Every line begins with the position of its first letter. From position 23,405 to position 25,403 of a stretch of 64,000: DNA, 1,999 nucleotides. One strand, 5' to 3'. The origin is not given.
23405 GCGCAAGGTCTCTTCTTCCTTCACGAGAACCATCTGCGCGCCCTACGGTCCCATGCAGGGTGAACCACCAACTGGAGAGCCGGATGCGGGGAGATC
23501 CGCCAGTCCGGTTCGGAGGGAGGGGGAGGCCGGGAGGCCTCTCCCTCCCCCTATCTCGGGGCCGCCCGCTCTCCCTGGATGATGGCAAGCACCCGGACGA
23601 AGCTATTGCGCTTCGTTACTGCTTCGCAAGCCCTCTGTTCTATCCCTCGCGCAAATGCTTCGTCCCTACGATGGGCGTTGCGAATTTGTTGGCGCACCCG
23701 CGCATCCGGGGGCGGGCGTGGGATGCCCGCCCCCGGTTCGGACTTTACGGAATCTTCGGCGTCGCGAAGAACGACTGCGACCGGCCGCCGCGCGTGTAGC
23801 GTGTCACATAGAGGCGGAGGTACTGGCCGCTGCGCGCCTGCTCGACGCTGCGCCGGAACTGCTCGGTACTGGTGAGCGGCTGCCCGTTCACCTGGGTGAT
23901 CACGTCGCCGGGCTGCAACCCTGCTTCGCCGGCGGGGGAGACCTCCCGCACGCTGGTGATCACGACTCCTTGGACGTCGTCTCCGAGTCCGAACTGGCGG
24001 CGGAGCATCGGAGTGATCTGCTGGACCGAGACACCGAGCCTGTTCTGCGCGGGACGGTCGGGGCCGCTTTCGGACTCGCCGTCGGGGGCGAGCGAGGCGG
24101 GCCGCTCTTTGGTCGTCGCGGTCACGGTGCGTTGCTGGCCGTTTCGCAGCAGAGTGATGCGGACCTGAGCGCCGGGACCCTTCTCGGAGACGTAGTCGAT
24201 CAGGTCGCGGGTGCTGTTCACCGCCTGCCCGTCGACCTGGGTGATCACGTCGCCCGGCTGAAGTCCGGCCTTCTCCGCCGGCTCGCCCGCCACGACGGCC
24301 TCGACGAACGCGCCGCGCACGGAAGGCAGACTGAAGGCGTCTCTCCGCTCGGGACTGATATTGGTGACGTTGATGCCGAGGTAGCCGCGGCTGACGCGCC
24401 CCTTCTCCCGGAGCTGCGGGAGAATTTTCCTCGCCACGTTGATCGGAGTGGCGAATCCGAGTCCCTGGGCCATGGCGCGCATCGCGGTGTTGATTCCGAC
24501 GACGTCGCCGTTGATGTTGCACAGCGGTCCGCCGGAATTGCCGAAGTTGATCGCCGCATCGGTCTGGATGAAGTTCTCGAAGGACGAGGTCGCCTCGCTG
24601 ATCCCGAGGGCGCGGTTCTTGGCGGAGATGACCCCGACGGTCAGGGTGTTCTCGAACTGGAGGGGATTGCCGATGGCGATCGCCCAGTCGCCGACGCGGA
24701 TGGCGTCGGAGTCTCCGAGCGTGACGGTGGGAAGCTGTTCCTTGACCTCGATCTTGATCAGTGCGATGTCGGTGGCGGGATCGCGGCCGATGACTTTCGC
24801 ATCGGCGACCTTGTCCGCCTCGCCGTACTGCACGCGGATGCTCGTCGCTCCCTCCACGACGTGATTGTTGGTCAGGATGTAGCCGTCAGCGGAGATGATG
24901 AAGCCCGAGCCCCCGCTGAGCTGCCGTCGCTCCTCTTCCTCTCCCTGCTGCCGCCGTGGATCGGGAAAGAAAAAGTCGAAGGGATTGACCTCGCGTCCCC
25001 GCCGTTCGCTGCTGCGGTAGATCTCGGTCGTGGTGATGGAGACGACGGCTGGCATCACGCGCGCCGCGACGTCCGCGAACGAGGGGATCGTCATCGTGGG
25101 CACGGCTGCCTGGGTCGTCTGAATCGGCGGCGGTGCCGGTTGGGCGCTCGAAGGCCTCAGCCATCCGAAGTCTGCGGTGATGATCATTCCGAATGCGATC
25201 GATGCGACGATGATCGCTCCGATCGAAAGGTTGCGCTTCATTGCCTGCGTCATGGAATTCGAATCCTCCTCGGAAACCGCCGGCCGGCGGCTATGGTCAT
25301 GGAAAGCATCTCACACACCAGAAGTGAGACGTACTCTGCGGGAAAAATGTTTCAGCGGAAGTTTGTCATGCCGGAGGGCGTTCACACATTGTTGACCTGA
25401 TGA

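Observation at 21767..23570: Compact graveyard of three decayed mobile/defence genes: DUF4143 ATPase with internal deletion, BrnT toxin stub, and the 3' half of a group II intron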

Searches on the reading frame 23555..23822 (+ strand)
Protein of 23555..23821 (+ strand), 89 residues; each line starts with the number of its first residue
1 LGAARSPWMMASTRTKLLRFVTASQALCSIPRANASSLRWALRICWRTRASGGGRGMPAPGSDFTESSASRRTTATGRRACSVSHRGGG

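Call 14: search_protein_families(library=pfam, max_evalue=10, proteins=[window:23555-23821:+, window:23557-23796:+, window:23586-23822:+])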
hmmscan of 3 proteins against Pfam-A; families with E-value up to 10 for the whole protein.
seq(89 aa): 0 families

seq(80 aa): 0 families

seq(79 aa): 0 families
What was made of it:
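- On BrnT/BrnA module: No Pfam match in the three forward frames of 23555-23800 (call 14).
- Tried and rejected: Looked in three frames of 23555-23800 against Pfam at E<=10 and found nothing (call 14).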

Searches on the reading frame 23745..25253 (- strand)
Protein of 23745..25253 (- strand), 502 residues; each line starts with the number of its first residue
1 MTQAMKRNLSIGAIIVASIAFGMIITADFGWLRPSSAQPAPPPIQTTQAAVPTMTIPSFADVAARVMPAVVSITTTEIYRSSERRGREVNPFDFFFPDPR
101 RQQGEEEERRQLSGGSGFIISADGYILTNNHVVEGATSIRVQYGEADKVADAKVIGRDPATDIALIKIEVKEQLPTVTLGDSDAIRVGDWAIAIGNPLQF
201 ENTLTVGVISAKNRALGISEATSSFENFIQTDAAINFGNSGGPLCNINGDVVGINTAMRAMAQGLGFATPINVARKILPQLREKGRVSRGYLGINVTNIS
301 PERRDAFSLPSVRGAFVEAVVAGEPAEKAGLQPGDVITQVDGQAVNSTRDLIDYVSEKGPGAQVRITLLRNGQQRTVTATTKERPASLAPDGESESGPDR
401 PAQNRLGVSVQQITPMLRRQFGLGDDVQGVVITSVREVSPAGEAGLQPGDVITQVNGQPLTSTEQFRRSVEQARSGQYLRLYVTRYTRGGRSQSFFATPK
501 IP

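Call 15: find_encoding_contigs(protein=window:23745-25253:-, flank=10000, max_places=6)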
Protein window:23745-25253:- (502 aa): no gene with exactly this product is on record in the collection.

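Call 41: search_protein_families(library=ncbifam, max_evalue=0.01, proteins=[window:23745-25253:-])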
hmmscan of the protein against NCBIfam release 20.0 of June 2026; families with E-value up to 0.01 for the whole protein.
window:23745-25253:- (502 aa): 31 families (the best 25 are shown)
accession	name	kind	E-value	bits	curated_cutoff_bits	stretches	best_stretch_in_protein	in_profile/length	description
TIGR02037.1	degP_htrA_DO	subfamily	2.6e-134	448.4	416.2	1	57-485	1-425/434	Do family serine endopeptidase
NF041521.1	HhoA_HhoB_HtrA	equivalog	5e-107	358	450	2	60-382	4-332/335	HhoA/HhoB/HtrA family serine endopeptidase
NF007526.1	PRK10139.1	equivalog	1.5e-91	307.4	756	2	49-471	31-434/456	serine endoprotease DegQ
NF047968.1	SerProtHtrA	equivalog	1.9e-86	290.6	470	2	108-378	82-354/357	serine protease HtrA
TIGR02038.1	protease_degS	equivalog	7.9e-84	281.8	422.95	2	114-385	79-350/351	outer membrane-stress sensor serine endopeptidase DegS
NF008189.1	PRK10942.1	equivalog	1.1e-78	264.8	720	2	45-382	28-382/477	serine endoprotease DegP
NF008147.1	PRK10898.1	equivalog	6e-77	259.2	408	2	105-385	70-351/352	outer membrane-stress sensor serine endopeptidase DegS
NF040960.1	MamE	equivalog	2.5e-73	247.8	800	3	42-277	58-289/659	magnetosome formation protease MamE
NF053637.1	SerProtHtrAspr2045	equivalog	5.7e-61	206.6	650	2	102-380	92-385/394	serine protease HtrA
NF050055.1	SerProtHtrAMycob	equivalog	2.9e-58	198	800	1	110-381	224-498/502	serine protease HtrA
NF033740.0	MarP_fam_protase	equivalog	2.6e-24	86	250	1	104-276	202-372/390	MarP family serine protease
NF040961.1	MamO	equivalog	9.3e-24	83.7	800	1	16-274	35-260/648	magnetosome protein MamO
NF041199.1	trx7_PDZ_seleno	equivalog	2.5e-19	69.5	300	1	312-487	202-381/390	Trx7/PDZ domain-containing (seleno)protein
TIGR00054.1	TIGR00054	equivalog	2.1e-15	56.5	147.55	2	316-379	205-267/421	RIP metalloprotease RseP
NF040965.1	MamP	equivalog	2.2e-15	57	300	2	407-487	115-193/290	magnetosome magnetite formation protein MamP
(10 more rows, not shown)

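Call 56: find_related_loci(query=window:23745-25253:-, collection=metagenome_contigs, flank=8000)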
Query window:23745-25253:- (502 aa) in metagenome_contigs; peptide patterns used: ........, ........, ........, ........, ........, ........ (x = any residue, [..] = any of these).
600 stretches matched a pattern (row limit reached: there are more); 578 encode a relative of the query (tblastn E <= 1e-3); the best 80 are kept; 80 distinct loci.
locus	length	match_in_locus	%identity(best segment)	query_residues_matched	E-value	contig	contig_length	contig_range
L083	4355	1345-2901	57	2-502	0e+0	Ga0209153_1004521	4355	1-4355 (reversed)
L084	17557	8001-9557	57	1-502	0e+0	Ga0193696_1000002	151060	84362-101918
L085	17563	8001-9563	56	1-502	2e-180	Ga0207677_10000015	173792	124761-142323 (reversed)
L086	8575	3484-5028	57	1-502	1e-180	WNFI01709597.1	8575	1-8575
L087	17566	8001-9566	56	1-502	7e-180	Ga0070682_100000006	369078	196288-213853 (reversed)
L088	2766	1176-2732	55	1-502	0e+0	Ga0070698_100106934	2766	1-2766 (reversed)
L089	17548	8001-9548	56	1-502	1e-174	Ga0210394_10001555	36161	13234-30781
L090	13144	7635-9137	55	1-490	2e-171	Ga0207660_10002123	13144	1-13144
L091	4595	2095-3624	56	1-489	2e-176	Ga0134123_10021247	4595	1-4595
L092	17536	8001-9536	56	1-495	2e-169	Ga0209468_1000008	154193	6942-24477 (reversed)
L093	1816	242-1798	56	1-496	0e+0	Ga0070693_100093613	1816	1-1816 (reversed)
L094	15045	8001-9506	57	1-490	3e-176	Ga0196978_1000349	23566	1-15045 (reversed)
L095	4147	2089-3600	54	1-489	2e-171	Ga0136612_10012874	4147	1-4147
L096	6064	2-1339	57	70-502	2e-159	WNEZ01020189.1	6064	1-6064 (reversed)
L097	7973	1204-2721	49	1-501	3e-155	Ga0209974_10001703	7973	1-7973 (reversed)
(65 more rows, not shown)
